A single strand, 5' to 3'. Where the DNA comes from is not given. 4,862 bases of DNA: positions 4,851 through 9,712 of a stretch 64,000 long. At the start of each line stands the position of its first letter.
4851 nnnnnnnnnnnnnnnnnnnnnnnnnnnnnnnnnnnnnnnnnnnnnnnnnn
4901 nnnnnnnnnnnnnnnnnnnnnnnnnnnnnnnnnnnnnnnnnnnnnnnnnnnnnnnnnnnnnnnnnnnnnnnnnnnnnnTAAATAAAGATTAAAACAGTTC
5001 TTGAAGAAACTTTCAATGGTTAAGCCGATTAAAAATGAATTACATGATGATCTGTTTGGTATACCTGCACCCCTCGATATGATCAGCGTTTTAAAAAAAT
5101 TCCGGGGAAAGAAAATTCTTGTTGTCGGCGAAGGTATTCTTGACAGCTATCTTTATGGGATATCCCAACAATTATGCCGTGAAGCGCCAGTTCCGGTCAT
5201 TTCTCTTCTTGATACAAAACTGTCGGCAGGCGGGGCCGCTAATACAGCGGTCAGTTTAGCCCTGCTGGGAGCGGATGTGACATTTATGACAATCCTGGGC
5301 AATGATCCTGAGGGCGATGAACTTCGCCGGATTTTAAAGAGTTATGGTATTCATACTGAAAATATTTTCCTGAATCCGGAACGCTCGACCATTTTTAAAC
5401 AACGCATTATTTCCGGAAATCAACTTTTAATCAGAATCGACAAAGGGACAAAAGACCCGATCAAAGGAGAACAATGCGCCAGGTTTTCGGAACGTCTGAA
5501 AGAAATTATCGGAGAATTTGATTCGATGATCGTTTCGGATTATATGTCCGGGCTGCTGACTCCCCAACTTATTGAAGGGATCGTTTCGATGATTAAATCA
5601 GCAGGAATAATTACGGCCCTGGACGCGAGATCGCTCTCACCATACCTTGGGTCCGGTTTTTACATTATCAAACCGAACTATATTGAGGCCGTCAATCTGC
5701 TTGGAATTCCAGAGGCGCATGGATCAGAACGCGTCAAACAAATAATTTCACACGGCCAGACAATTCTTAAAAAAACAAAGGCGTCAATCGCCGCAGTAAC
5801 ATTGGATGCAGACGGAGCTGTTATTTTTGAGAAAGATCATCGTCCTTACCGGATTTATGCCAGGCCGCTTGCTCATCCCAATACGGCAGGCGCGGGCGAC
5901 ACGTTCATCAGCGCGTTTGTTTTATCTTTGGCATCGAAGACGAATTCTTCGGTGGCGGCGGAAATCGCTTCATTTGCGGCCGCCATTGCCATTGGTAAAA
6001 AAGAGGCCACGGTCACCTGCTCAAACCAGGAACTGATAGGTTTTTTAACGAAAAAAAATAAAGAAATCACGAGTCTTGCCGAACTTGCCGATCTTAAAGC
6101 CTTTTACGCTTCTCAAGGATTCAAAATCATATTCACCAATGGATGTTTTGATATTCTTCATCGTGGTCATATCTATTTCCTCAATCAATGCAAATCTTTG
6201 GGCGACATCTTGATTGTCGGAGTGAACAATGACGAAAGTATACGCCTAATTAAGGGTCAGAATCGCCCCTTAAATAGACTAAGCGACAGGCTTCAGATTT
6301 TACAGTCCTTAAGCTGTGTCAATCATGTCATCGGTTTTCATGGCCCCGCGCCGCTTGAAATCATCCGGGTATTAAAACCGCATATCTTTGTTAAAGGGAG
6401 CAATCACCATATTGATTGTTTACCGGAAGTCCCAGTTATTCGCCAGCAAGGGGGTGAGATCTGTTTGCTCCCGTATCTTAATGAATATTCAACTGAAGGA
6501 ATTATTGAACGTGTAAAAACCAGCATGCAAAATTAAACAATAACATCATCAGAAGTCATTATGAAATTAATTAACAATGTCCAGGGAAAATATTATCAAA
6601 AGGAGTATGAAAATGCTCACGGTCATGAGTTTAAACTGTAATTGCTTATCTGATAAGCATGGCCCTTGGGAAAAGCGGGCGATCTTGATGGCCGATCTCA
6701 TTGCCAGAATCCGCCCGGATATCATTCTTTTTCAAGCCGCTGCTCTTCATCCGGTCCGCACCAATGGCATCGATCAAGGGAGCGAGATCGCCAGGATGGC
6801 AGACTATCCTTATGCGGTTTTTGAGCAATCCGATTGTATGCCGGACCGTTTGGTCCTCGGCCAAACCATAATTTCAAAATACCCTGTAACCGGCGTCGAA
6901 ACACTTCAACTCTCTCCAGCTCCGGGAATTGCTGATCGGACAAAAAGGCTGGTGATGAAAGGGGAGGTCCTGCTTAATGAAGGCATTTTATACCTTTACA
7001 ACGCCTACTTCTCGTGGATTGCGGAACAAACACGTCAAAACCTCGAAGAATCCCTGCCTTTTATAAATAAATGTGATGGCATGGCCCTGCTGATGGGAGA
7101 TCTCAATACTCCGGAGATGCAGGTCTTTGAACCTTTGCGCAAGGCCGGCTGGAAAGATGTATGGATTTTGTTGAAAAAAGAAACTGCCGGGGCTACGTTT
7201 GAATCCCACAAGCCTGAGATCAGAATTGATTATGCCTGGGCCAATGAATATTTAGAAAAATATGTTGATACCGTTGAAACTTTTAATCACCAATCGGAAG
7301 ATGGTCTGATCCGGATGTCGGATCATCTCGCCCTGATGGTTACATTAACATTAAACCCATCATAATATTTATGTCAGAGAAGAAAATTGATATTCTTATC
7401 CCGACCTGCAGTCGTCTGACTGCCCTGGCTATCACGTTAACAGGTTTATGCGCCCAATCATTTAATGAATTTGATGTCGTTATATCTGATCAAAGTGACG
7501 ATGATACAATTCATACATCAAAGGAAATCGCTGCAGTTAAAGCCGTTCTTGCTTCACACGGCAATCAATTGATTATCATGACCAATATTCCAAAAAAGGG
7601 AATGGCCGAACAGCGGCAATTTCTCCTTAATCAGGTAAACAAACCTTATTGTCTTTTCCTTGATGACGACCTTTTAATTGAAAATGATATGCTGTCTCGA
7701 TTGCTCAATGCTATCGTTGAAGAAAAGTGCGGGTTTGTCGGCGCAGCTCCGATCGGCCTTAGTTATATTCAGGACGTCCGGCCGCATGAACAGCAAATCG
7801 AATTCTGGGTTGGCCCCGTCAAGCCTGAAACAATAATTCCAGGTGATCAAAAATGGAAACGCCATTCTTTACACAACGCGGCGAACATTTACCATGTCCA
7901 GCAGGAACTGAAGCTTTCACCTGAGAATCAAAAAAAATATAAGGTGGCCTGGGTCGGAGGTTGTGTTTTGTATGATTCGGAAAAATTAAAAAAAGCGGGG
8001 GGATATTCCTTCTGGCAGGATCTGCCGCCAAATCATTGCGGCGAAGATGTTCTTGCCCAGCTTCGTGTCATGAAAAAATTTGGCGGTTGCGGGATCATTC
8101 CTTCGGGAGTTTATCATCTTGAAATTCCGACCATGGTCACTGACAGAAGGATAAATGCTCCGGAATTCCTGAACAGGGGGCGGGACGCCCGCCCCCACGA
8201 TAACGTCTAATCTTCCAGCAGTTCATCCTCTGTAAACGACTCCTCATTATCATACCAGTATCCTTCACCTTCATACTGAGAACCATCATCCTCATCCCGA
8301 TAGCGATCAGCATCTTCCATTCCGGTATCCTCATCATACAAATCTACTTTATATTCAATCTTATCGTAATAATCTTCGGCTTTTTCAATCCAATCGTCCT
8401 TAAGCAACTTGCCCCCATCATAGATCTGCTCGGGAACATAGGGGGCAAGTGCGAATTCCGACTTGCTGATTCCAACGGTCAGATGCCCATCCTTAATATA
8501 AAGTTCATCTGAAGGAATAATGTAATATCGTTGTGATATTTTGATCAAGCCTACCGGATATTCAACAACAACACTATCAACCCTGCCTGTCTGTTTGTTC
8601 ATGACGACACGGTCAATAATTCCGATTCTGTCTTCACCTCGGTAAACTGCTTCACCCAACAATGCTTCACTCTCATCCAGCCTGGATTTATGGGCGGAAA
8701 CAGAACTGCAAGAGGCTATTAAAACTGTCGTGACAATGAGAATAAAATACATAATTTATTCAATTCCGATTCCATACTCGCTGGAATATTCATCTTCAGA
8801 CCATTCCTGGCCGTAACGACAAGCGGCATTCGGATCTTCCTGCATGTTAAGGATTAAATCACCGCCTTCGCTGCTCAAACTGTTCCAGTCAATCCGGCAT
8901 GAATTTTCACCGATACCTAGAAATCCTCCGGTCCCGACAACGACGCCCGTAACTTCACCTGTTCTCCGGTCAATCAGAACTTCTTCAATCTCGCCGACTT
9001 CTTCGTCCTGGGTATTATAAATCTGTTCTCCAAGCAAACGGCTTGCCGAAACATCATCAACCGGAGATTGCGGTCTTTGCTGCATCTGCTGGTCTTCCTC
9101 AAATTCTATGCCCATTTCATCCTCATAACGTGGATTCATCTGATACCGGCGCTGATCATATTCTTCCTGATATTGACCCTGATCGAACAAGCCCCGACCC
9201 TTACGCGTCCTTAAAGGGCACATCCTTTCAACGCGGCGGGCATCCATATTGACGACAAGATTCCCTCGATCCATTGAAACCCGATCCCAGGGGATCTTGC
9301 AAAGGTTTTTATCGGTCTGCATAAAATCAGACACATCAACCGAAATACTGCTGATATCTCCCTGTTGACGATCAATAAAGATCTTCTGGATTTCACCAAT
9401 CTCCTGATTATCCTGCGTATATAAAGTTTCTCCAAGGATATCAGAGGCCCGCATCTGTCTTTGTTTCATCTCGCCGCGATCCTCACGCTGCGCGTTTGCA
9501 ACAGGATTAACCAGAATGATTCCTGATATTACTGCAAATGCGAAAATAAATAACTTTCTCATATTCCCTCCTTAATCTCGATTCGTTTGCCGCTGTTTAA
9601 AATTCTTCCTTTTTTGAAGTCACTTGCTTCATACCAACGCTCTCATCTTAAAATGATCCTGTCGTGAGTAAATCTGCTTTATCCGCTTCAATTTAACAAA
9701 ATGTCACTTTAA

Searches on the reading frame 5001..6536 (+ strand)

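Call 51: search_protein_families(library=pfam, proteins=[window:5001-6536:+])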
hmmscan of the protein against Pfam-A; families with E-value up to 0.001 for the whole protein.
window:5001-6536:+ (511 aa): 2 families
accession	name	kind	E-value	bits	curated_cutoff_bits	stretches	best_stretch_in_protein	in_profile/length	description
PF00294.29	PfkB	-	3.8e-30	105.7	25.8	1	38-338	3-297/302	pfkB family carbohydrate kinase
PF01467.32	CTP_transf_like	-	8e-14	52.4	21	1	378-472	1-93/133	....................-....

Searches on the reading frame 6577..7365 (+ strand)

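Call 51: search_protein_families(library=pfam, proteins=[window:6577-7365:+])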
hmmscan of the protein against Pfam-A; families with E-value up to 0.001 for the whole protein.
window:6577-7365:+ (262 aa): 1 family
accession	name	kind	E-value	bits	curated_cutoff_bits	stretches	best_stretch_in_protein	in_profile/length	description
PF03372.29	Exo_endo_phos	-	2.8e-11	44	24.5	1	17-250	1-225/225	Endonuclease/Exonuclease/phosphatase family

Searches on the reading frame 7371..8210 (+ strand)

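Call 51: search_protein_families(library=pfam, proteins=[window:7371-8210:+])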
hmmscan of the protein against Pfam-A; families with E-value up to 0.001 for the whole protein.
window:7371-8210:+ (279 aa): 2 families
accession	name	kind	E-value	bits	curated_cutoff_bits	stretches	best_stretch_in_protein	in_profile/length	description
PF00535.33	Glycos_transf_2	-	4.8e-13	49.8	23.3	1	8-147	2-132/168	Glycosyl transferase family 2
PF13641.12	Glyco_tranf_2_3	-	0.00011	22.7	27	1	8-232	5-193/230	Glycosyltransferase like family 2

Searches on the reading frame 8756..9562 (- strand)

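Call 13: search_protein_families(library=pfam, proteins=[window:8756-9562:-])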
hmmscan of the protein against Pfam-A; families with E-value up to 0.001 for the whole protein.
window:8756-9562:- (268 aa): 1 family
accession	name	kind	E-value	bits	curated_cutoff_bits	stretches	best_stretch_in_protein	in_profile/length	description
PF05239.21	PRC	-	2.7e-25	88.6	21.2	2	170-238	3-71/78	PRC-barrel domain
